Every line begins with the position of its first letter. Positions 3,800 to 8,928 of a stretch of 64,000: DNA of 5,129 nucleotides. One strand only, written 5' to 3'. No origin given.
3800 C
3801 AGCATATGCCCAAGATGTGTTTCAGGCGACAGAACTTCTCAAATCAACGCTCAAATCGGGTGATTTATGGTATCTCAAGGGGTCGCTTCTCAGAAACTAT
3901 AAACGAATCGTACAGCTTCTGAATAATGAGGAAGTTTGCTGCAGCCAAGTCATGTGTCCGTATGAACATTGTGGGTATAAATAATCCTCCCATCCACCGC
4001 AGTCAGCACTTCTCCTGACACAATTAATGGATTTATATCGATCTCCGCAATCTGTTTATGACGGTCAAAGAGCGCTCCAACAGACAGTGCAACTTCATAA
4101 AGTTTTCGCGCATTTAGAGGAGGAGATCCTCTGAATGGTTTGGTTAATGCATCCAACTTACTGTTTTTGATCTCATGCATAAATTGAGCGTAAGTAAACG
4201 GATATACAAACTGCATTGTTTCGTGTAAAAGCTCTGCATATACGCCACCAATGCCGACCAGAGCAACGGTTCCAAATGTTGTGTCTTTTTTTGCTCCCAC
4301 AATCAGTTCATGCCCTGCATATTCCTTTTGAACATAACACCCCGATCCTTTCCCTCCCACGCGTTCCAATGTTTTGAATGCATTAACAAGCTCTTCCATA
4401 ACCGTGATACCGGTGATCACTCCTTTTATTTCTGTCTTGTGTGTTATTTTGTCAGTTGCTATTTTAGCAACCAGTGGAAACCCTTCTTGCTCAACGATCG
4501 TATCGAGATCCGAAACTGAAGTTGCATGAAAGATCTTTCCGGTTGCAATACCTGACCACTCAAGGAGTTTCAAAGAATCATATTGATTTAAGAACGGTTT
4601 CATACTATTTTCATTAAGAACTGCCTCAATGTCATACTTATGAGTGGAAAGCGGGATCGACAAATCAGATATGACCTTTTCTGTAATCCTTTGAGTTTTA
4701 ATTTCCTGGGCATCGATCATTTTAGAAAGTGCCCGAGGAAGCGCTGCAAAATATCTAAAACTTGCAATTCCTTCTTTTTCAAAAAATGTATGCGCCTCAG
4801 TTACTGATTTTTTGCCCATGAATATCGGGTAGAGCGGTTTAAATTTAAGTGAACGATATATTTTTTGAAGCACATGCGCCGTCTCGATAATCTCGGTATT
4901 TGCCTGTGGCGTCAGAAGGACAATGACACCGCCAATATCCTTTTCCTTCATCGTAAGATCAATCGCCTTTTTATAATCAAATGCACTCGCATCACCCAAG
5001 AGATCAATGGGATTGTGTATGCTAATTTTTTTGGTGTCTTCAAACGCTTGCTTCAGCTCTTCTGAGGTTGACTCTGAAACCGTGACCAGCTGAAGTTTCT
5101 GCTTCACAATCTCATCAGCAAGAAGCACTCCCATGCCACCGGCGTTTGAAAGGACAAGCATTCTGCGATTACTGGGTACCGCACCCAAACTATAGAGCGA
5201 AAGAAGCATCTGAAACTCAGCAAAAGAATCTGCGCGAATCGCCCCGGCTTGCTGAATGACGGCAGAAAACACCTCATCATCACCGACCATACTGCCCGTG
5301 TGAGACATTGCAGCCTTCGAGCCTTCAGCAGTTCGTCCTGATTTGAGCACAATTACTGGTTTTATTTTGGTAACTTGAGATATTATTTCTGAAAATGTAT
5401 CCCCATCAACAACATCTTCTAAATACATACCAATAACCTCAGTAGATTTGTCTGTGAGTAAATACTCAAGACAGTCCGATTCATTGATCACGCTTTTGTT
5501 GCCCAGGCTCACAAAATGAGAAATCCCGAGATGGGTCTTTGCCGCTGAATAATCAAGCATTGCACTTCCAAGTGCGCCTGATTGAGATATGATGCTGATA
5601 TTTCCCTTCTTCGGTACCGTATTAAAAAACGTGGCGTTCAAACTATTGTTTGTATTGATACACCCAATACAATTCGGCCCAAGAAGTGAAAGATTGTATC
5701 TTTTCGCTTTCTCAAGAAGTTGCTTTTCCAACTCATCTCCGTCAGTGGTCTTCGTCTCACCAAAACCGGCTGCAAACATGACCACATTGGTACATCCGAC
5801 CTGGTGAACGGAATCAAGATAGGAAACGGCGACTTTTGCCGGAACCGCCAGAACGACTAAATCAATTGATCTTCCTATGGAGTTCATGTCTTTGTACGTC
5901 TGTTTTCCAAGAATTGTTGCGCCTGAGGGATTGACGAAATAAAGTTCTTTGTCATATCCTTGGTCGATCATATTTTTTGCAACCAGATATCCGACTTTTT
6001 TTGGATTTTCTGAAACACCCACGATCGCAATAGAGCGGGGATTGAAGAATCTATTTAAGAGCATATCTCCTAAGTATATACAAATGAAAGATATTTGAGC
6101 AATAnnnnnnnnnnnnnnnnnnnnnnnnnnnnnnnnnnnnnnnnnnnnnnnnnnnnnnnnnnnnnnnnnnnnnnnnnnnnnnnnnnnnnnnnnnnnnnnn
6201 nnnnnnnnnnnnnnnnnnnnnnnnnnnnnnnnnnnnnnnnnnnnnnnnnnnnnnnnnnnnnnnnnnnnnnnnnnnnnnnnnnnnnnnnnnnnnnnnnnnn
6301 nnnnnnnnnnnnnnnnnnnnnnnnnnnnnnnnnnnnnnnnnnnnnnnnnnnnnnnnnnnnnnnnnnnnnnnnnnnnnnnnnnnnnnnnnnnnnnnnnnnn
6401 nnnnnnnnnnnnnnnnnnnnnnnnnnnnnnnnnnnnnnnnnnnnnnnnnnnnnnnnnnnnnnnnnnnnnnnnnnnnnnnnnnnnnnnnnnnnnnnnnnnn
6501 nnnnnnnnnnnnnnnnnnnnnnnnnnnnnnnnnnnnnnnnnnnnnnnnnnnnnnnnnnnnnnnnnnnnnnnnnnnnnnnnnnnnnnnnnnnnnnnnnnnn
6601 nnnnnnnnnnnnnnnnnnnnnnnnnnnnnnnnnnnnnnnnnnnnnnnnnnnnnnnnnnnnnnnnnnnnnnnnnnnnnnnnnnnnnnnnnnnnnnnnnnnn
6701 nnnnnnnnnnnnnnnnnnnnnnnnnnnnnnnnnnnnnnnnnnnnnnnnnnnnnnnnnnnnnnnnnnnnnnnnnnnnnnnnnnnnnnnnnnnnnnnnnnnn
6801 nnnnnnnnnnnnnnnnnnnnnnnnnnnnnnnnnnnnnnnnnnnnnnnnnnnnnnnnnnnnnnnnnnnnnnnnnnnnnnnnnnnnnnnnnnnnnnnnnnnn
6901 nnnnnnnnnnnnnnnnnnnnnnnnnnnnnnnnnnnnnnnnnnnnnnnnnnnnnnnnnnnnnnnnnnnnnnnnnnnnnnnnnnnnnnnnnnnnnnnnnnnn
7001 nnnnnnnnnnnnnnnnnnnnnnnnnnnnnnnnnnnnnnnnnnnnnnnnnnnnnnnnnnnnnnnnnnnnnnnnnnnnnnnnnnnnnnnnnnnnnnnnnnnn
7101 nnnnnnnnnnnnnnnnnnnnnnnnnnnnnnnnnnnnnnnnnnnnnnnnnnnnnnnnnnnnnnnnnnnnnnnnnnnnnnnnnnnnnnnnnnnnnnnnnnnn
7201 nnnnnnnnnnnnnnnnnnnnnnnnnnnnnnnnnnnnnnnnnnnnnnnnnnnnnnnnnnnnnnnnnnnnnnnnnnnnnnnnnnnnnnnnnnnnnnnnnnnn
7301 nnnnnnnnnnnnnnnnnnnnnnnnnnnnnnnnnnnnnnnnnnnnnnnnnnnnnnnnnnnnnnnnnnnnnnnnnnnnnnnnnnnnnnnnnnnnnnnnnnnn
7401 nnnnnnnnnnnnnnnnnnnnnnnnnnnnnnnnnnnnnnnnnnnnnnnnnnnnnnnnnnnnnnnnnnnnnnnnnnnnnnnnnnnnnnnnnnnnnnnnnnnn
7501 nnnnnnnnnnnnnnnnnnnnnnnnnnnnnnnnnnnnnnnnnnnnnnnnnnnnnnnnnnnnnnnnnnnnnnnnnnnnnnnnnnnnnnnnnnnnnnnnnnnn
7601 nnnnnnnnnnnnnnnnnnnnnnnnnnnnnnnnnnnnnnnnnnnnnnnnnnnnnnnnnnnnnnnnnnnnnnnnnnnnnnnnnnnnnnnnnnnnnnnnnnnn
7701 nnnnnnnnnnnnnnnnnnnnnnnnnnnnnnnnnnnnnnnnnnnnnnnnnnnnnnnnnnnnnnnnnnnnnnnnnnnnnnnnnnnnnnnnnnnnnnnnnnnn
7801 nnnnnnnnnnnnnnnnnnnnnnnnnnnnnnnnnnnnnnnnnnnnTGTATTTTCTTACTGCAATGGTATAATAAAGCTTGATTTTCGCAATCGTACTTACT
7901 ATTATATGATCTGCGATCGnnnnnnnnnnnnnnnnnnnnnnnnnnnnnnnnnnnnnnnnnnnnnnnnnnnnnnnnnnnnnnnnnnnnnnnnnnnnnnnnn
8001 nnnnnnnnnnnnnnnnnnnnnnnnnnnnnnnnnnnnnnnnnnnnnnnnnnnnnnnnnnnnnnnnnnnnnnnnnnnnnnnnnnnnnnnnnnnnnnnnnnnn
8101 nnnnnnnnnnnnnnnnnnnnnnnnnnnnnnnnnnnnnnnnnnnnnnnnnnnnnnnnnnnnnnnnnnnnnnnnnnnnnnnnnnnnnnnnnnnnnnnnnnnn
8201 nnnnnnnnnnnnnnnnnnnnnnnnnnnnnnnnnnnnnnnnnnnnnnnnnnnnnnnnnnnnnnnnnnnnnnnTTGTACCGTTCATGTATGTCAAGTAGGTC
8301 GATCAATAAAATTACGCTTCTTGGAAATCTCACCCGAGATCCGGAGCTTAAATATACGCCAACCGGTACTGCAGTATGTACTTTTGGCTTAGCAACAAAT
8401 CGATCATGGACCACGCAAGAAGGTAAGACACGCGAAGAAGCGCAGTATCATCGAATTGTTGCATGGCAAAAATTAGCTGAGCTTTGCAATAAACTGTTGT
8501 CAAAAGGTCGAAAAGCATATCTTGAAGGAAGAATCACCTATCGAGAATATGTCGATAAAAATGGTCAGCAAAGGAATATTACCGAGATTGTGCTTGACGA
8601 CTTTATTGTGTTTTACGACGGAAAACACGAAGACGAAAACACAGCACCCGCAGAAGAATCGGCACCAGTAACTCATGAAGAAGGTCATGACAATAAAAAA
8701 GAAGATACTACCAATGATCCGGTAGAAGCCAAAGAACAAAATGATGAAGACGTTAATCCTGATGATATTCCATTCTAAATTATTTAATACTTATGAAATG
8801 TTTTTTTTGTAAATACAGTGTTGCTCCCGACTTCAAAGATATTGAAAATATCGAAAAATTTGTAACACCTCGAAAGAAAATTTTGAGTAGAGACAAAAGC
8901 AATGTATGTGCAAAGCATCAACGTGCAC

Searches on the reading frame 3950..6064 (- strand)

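Call 13: search_protein_families(library=pfam, proteins=[window:3950-6064:-], max_evalue=0.001)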
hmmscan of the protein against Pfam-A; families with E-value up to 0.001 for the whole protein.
window:3950-6064:- (704 aa): 5 families
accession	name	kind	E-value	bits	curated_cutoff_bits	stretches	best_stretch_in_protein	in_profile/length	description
PF13607.11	Succ_CoA_lig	-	1e-47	161.8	27.4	1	153-287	1-134/138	Succinyl-CoA ligase like flavodoxin domain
PF13549.11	ATP-grasp_5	-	4.9e-40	137.7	27.6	1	490-694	8-219/221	ATP-grasp domain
PF13380.12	CoA_binding_2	-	6.8e-22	78.5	22.8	1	10-137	1-115/116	CoA binding domain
PF02629.25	CoA_binding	-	4.2e-08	34.3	22.3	1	9-100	3-97/97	CoA binding domain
PF19045.5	Ligase_CoA_2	-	7.2e-06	26.6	23.7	1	304-445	3-146/162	Ligase-CoA domain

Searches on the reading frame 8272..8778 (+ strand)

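Call 75: search_protein_families(library=pfam, proteins=[window:8272-8778:+], max_evalue=0.01)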
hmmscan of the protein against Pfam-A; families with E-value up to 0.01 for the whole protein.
window:8272-8778:+ (168 aa): 2 families
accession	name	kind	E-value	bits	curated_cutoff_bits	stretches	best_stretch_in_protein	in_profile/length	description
PF00436.31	SSB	-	4.1e-35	120.4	26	1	11-111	1-101/104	Single-strand binding protein family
PF22657.2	SSB_1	-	0.00034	21.2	27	1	12-87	1-74/91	Another single-strand binding protein family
